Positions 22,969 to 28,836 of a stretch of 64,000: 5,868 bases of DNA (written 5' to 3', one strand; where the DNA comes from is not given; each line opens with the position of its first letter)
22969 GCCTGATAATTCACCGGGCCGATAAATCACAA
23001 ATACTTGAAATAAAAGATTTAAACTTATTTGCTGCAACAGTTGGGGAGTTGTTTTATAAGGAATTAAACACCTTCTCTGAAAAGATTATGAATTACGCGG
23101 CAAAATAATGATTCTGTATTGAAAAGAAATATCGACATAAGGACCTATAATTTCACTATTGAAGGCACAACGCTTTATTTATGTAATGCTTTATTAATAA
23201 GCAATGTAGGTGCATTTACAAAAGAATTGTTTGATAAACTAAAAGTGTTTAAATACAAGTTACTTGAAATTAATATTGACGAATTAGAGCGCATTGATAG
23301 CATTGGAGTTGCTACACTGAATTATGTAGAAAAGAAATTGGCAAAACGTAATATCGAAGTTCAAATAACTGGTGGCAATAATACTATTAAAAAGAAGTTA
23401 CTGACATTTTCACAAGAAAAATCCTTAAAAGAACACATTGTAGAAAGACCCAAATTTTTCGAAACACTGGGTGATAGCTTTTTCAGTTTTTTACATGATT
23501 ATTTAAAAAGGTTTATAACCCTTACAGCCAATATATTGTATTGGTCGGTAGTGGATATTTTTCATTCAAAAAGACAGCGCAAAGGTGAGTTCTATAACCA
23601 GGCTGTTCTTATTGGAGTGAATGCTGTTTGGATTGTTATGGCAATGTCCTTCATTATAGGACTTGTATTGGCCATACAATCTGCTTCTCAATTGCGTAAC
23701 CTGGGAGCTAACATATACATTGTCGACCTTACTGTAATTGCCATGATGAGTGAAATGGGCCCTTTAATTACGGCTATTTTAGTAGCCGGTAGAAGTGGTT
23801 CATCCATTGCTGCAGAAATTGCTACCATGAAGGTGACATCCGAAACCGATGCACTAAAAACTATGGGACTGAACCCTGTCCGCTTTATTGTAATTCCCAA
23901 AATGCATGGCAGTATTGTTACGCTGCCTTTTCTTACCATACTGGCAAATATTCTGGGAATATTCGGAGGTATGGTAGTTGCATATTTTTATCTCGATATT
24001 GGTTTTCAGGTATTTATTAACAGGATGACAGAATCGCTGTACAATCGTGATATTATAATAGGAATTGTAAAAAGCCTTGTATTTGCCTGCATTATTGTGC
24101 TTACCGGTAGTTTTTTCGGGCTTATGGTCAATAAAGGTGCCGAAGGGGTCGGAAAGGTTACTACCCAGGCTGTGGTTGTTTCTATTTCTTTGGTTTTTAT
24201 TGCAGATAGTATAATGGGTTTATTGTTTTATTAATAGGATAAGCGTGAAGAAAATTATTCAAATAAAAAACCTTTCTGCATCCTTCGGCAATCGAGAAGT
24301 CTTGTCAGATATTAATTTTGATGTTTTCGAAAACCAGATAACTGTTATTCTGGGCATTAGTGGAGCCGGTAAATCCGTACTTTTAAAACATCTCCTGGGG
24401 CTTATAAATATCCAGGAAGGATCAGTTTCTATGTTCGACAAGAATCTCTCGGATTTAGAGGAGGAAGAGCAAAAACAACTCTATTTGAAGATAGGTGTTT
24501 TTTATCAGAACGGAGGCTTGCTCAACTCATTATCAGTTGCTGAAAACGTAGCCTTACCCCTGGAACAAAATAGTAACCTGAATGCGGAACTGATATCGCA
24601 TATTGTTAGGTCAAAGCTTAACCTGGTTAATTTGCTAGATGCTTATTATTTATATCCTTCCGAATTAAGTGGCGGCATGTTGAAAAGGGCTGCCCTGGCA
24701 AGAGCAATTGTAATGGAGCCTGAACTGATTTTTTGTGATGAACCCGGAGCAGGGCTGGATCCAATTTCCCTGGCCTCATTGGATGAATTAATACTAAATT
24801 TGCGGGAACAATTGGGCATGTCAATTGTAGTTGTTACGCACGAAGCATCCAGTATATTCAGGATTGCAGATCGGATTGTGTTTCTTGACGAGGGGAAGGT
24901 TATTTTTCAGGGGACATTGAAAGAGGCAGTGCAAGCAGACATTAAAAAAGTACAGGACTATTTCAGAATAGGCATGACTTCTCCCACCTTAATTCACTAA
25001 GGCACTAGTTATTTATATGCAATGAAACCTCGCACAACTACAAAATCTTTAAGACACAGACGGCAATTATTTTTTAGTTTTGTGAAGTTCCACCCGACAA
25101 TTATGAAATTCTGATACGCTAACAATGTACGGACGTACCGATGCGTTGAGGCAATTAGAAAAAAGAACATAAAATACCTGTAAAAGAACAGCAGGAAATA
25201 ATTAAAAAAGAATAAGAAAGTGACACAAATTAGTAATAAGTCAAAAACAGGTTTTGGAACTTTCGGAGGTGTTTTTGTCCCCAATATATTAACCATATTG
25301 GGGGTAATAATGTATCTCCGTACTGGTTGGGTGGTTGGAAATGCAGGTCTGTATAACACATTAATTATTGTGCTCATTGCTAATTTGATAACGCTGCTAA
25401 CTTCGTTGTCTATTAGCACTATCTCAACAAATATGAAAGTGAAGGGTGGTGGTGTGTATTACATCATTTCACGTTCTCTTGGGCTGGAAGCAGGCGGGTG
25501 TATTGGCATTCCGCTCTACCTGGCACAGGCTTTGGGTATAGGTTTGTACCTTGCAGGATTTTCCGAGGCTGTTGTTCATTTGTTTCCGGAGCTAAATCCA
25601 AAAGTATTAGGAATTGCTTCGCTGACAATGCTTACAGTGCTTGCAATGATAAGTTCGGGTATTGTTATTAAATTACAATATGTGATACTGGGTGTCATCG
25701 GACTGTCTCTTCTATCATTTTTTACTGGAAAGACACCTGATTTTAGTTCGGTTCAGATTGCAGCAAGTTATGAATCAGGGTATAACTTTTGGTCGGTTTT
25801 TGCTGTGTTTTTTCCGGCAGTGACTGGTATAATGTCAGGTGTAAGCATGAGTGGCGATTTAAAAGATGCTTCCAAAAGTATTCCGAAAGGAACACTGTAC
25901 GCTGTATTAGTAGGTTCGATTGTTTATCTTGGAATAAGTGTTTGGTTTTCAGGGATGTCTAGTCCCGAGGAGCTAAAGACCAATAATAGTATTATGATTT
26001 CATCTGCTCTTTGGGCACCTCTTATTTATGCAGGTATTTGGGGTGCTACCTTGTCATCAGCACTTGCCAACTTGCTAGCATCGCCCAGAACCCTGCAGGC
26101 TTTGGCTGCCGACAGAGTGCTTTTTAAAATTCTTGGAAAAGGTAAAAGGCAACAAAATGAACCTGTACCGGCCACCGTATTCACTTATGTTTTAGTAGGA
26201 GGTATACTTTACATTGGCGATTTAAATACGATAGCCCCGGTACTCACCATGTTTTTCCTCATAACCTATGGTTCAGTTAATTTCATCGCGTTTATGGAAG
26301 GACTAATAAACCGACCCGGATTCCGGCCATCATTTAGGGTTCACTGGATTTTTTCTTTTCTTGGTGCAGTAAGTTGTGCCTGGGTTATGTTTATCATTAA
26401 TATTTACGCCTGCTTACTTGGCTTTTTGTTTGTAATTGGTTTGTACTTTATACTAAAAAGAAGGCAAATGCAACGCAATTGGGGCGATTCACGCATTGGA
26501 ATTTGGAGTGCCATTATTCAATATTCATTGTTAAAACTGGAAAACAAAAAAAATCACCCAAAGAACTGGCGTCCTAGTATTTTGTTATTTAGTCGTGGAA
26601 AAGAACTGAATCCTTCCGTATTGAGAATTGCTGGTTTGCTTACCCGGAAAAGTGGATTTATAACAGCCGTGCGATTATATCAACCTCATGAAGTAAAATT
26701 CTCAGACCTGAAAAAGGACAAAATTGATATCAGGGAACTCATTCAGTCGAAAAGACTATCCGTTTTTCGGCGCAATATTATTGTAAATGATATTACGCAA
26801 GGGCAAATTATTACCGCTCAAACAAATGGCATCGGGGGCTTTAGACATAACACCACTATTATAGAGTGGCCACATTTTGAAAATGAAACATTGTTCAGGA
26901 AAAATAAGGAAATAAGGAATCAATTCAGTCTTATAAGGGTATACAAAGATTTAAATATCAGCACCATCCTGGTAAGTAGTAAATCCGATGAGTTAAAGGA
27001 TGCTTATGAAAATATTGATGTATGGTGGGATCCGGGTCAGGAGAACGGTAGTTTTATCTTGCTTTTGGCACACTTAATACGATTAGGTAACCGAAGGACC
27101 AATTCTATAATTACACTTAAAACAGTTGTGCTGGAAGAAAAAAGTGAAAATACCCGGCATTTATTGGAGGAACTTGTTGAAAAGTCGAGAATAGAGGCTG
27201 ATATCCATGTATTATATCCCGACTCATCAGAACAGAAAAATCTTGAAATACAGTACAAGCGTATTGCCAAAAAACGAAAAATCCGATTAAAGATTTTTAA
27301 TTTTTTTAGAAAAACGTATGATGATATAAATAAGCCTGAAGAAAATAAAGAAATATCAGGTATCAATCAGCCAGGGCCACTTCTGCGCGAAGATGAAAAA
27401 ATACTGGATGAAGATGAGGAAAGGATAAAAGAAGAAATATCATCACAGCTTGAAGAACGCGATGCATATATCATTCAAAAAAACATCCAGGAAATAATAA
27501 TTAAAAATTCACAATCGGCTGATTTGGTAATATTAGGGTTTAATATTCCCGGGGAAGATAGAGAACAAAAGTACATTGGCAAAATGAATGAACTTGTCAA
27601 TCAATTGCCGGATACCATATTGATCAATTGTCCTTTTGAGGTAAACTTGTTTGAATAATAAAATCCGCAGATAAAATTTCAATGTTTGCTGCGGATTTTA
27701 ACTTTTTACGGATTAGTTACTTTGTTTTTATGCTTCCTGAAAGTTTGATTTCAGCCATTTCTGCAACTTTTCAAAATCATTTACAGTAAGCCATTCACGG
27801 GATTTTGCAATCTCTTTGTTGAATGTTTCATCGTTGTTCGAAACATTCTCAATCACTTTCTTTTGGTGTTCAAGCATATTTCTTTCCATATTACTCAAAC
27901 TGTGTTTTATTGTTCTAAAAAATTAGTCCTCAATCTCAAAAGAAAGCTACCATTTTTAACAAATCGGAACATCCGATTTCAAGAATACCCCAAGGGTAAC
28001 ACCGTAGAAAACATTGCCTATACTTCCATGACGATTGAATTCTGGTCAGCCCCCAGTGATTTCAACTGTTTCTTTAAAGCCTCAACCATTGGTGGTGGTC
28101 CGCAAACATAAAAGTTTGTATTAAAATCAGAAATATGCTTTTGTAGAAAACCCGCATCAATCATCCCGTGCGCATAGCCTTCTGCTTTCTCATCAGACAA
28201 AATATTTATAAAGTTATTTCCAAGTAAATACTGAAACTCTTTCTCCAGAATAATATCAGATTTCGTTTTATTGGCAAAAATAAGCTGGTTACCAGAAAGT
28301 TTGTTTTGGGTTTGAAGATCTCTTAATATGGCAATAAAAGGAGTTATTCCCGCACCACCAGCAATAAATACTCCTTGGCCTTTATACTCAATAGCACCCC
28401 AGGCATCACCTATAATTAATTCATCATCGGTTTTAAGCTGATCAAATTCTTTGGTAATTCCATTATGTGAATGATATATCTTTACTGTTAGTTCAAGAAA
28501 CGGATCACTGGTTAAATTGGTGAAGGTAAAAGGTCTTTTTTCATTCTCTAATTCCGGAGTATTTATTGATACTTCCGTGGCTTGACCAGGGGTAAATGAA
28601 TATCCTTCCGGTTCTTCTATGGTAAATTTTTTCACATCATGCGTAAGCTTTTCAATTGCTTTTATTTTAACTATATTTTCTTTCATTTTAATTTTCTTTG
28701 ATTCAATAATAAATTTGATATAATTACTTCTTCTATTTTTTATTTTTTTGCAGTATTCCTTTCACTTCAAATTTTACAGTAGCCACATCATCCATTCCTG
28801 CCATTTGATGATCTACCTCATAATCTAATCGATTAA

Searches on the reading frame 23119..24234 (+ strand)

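Call 51: search_protein_families(library=pfam, proteins=[window:23119-24234:+])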
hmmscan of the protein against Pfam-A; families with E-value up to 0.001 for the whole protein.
window:23119-24234:+ (371 aa): 2 families
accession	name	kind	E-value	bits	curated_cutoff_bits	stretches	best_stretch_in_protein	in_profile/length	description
PF02405.21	MlaE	-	5.6e-68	229.1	22.5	1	159-367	2-210/212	Permease MlaE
PF01740.26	STAS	-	4.2e-06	26.9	22.6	1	19-95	13-89/106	STAS domain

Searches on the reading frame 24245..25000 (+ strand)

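Call 24: search_protein_families(library=pfam, proteins=[window:24245-25000:+])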
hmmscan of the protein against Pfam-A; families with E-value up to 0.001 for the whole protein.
window:24245-25000:+ (251 aa): 4 families
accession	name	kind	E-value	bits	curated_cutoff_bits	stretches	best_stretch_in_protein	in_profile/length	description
PF00005.33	ABC_tran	-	3.3e-27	96.2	25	1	20-167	1-135/137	ABC transporter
PF13304.12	AAA_21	-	2e-06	28.6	27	0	124-200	221-299/304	AAA domain, putative AbiEii toxin, Type IV TA system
PF02463.25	SMC_N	-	4.8e-06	26.6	40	1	28-210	22-207/220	RecF/RecN/SMC N terminal domain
PF03193.22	RsgA_GTPase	-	4e-05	23.9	30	1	16-63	93-139/174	RsgA GTPase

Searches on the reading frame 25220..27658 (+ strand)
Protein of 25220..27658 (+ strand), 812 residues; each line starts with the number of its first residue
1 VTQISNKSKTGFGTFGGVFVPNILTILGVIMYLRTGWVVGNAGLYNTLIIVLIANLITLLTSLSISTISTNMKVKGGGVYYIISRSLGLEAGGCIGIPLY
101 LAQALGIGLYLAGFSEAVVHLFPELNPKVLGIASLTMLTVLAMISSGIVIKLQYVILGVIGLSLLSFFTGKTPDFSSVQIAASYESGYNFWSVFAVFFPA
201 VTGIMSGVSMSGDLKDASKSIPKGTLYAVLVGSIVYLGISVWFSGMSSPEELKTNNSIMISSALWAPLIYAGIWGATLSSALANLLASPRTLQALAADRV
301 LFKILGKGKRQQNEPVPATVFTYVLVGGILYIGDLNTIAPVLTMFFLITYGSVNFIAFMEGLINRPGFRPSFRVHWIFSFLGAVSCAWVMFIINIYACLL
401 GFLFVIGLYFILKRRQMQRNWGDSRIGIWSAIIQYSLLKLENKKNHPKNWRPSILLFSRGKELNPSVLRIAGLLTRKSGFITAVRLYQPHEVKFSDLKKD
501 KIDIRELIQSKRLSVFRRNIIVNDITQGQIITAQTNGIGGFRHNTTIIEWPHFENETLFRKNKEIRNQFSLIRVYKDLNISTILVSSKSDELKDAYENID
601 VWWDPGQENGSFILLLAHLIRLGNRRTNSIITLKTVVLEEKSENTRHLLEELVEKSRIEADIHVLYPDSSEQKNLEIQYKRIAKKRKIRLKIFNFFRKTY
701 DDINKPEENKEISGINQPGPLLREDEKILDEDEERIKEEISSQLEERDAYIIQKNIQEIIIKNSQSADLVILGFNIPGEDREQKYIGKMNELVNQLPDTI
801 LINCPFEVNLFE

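Call 24: search_protein_families(library=pfam, proteins=[window:25220-27658:+])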
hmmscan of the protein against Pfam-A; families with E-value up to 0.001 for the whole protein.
window:25220-27658:+ (812 aa): 2 families
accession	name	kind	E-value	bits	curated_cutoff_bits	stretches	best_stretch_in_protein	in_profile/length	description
PF00324.27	AA_permease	-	4.1e-50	171.3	24.6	1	17-454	1-468/470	Amino acid permease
PF03522.20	SLC12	-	8.3e-07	28.8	27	1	581-802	217-406/418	Solute carrier family 12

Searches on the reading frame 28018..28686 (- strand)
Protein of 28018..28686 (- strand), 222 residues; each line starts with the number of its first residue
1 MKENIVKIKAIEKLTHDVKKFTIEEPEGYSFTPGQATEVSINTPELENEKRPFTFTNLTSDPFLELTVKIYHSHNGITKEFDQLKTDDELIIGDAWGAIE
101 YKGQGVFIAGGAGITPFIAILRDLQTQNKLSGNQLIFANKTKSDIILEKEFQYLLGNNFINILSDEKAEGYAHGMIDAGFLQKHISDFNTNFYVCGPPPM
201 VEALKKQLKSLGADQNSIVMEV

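Call 19: find_encoding_contigs(protein=window:28018-28686:-, flank=10000, max_places=6)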
Protein window:28018-28686:- (222 aa): no gene with exactly this product is on record in the collection.

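Call 22: search_protein_families(library=pfam, proteins=[window:28018-28686:-])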
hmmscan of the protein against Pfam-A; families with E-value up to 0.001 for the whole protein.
window:28018-28686:- (222 aa): 3 families
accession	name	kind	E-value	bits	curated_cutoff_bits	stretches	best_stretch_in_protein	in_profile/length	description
PF00175.26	NAD_binding_1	-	4.1e-16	60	22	1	107-205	1-108/109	Oxidoreductase NAD-binding domain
PF08030.17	NAD_binding_6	-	2.6e-06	28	22.2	0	106-145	5-49/156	Ferric reductase NAD binding domain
PF00970.30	FAD_binding_6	-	9.5e-06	26.3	21.1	1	7-101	3-99/99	Oxidoreductase FAD-binding domain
